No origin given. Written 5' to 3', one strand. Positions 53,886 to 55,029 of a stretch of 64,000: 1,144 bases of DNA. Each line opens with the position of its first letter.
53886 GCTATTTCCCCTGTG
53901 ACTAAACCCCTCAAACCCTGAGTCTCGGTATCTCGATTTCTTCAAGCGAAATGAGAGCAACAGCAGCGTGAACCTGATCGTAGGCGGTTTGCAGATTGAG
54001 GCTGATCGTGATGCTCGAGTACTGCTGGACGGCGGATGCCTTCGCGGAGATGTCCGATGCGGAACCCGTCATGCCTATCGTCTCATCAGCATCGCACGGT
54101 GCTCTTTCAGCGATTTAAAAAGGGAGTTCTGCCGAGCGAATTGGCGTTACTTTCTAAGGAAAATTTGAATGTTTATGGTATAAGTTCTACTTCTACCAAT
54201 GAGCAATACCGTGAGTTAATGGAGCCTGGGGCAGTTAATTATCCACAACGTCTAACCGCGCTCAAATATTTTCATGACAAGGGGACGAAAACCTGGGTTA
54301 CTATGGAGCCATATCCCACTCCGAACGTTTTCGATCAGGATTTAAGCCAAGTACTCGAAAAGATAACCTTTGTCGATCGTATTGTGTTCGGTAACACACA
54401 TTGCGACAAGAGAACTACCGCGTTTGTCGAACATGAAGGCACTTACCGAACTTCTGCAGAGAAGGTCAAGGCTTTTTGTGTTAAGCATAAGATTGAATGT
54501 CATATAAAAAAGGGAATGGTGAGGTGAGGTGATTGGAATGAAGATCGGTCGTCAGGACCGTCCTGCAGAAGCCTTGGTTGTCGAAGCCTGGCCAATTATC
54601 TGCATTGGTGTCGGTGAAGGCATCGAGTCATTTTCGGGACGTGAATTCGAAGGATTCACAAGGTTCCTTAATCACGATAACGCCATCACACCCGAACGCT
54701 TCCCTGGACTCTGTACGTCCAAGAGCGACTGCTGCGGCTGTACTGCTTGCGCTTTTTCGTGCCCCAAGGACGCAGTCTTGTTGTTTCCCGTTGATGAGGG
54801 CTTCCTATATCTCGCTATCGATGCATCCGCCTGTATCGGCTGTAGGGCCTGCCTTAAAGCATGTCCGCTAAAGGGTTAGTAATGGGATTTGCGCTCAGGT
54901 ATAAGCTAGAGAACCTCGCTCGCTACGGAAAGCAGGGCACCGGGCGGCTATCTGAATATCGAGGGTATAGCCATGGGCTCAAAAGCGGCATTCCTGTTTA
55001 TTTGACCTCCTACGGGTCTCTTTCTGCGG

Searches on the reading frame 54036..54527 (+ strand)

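Call 7: search_protein_families(library=pfam, proteins=[window:54036-54527:+], max_evalue=0.01)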
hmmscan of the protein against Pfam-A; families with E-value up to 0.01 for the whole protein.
window:54036-54527:+ (163 aa): 1 family
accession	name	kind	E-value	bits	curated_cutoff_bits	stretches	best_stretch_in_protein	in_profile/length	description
PF04055.27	Radical_SAM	-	9e-06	26.4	29.5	1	33-109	91-165/166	Radical SAM superfamily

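Call 9: search_protein_families(library=padloc, proteins=[window:54036-54527:+], max_evalue=0.1)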
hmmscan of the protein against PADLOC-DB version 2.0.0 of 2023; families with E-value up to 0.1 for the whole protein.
window:54036-54527:+ (163 aa): 0 families

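Call 10: search_protein_families(library=ncbifam, proteins=[window:54036-54527:+], max_evalue=0.01)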
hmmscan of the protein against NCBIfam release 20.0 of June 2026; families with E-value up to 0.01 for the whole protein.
window:54036-54527:+ (163 aa): 1 family
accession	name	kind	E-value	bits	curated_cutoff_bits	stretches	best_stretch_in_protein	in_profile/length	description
NF033668.1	rSAM_PA0069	hypoth_equivalog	4.4e-06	25.9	360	1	37-110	169-241/348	PA0069 family radical SAM protein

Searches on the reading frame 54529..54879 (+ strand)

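Call 7: search_protein_families(library=pfam, proteins=[window:54529-54879:+], max_evalue=0.01)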
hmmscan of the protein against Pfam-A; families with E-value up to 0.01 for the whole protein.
window:54529-54879:+ (116 aa): 12 families
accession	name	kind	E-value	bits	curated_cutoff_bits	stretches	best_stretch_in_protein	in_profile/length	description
PF12838.12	Fer4_7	-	8.4e-09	36.2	27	1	68-113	2-49/52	4Fe-4S dicluster domain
PF00037.32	Fer4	-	1.1e-07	31.8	21.1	1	97-113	3-19/24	4Fe-4S binding domain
PF13187.11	Fer4_9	-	4.4e-07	30.3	27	1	67-114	1-49/52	4Fe-4S dicluster domain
PF12797.12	Fer4_2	-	7e-07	29.3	24.5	1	96-113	4-21/22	4Fe-4S binding domain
PF14697.11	Fer4_21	-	8.4e-07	29.5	35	1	65-114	5-53/59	4Fe-4S dicluster domain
PF12837.12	Fer4_6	-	2.3e-06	27.7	25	1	96-113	3-20/24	4Fe-4S binding domain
PF13237.11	Fer4_10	-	7.1e-06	26.3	25.5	1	96-114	3-21/53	4Fe-4S dicluster domain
PF13183.11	Fer4_8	-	0.0013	19.7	27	0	99-113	2-16/68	4Fe-4S dicluster domain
PF12798.12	Fer4_3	-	0.0014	19.7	27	0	102-113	1-12/15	4Fe-4S binding domain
PF13484.11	Fer4_16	-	0.0026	18.9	30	0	102-114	2-14/66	4Fe-4S double cluster binding domain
PF12800.12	Fer4_4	-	0.0038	17.9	24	1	100-113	2-15/17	4Fe-4S binding domain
PF13534.11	Fer4_17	-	0.009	17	22.2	0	66-81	44-59/61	4Fe-4S dicluster domain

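Call 10: search_protein_families(library=ncbifam, proteins=[window:54529-54879:+], max_evalue=0.01)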
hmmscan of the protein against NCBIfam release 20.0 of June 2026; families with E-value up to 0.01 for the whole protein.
window:54529-54879:+ (116 aa): 48 families (the best 25 are shown)
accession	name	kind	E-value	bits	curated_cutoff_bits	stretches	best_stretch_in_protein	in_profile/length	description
NF058577.1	FdxA_fam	equivalog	1.2e-06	28.5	65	1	65-114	6-50/52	4Fe-4S ferredoxin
NF043039.1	HgcAB_like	equivalog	1.9e-06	27.7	285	1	37-114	269-346/350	HgcAB-like fusion protein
NF010369.0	PRK13795.1-4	equivalog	3e-06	25.7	1086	1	66-114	576-621/633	hypothetical protein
NF040612.1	F420_dehyd_FpoI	exception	5.5e-06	26.2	180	1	43-113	18-95/135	F420H2 dehydrogenase subunit FpoI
NF009410.0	PRK12771.1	subfamily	6.1e-06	25.1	516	1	61-114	507-557/566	NAD(P)-binding protein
NF004541.0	PRK05888.2-2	equivalog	1.7e-05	24.7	217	1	65-114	60-108/168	NADH-quinone oxidoreductase subunit NuoI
TIGR01971.1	NuoI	subfamily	2.1e-05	24.1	113.05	1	49-114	20-95/121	NADH-quinone oxidoreductase, chain I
NF041715.1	arsenate_red_ArrB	equivalog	3.3e-05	23.6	450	1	59-114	54-101/233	arsenate respiratory reductase iron-sulfur subunit ArrB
NF006446.0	PRK08764.1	equivalog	3.4e-05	23.8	220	1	65-114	85-130/139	Rnf electron transport complex subunit RnfB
TIGR01944.1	rnfB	subfamily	4.2e-05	23.2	68.7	1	64-114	111-157/190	RnfABCDGE type electron transport complex subunit B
TIGR02951.1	DMSO_dmsB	equivalog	0.00012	22.2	214.1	1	96-114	91-109/161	DMSO/selenate family reductase complex B subunit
TIGR02179.1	PorD_KorD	subfamily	0.00012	22.1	60.05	1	64-115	23-70/78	2-oxoacid:acceptor oxidoreductase, delta subunit, pyruvate/2-ketoisovalerate family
TIGR02936.1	fdxN_nitrog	equivalog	0.00013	22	80.55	1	97-113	18-83/91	ferredoxin III, nif-specific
NF004545.0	PRK05888.3-1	equivalog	0.00015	21.5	229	1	50-114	49-120/154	NADH-quinone oxidoreductase subunit NuoI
NF042909.1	FMH_DH_FwdF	exception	0.00019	20.7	375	1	61-114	252-308/336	tungsten-dependent formylmethanofuran dehydrogenase subunit FwdF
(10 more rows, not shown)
